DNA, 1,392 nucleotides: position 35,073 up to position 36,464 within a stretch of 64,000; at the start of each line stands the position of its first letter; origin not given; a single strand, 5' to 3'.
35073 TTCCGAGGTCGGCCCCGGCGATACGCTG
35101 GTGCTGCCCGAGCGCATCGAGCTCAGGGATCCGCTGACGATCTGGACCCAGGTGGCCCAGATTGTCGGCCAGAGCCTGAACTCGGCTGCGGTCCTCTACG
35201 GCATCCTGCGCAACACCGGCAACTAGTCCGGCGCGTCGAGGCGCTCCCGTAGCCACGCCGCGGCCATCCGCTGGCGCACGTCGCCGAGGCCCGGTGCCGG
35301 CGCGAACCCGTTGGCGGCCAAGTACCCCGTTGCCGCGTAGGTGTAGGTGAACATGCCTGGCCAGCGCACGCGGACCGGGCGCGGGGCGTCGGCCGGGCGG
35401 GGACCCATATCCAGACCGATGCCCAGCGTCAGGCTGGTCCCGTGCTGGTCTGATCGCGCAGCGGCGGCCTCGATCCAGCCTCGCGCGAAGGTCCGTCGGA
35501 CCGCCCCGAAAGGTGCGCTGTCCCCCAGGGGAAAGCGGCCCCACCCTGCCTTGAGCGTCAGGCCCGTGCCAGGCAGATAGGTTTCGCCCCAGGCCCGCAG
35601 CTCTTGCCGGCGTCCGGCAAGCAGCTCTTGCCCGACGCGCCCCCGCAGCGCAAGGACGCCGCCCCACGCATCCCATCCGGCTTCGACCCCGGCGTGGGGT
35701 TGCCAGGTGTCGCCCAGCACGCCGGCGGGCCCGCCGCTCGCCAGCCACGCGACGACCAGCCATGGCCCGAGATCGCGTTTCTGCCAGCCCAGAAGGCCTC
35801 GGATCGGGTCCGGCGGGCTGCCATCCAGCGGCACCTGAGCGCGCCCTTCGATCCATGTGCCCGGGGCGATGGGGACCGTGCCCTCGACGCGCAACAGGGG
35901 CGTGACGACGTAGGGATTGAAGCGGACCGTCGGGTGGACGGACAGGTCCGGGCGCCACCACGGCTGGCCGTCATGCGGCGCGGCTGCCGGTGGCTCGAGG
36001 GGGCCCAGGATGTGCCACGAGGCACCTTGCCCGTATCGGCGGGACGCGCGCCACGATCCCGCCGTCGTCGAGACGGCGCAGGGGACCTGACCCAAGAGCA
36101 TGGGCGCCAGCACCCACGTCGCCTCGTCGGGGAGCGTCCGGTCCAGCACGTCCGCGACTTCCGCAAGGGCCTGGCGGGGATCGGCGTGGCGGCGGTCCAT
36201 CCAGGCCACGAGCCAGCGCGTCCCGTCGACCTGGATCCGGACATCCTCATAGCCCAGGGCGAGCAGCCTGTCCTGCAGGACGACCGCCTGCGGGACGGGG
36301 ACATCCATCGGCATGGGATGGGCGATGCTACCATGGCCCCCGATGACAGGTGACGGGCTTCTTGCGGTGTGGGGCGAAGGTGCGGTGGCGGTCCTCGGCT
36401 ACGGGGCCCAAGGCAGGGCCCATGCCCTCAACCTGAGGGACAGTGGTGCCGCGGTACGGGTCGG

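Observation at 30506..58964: Polysaccharide (Wzx/Wzy-dependent) locus interleaved with essential housekeeping genes and carrying low-GC mosaic tracts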

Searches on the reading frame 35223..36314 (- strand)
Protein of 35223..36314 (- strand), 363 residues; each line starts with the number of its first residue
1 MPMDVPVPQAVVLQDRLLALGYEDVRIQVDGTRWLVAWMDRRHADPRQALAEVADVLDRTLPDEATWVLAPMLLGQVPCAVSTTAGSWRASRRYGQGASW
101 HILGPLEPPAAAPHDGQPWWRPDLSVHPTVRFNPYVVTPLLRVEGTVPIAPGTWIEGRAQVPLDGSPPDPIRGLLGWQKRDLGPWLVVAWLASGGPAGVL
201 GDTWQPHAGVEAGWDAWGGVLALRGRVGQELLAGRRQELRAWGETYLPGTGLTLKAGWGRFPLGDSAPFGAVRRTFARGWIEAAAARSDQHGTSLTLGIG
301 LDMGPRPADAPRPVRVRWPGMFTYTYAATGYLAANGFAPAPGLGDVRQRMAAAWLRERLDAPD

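Call 5: search_protein_families(library=pfam, proteins=[window:35223-36314:-])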
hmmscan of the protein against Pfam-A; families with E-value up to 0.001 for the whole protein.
window:35223-36314:- (363 aa): 0 families

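Call 40: search_protein_families(library=ncbifam, proteins=[window:35223-36314:-], max_evalue=0.00001)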
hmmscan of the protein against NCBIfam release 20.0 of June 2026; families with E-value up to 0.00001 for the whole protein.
window:35223-36314:- (363 aa): 0 families

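Call 49: search_protein_families(library=pfam, proteins=[window:35223-36314:-], max_evalue=1)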
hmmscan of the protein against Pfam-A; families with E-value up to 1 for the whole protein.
window:35223-36314:- (363 aa): 0 families
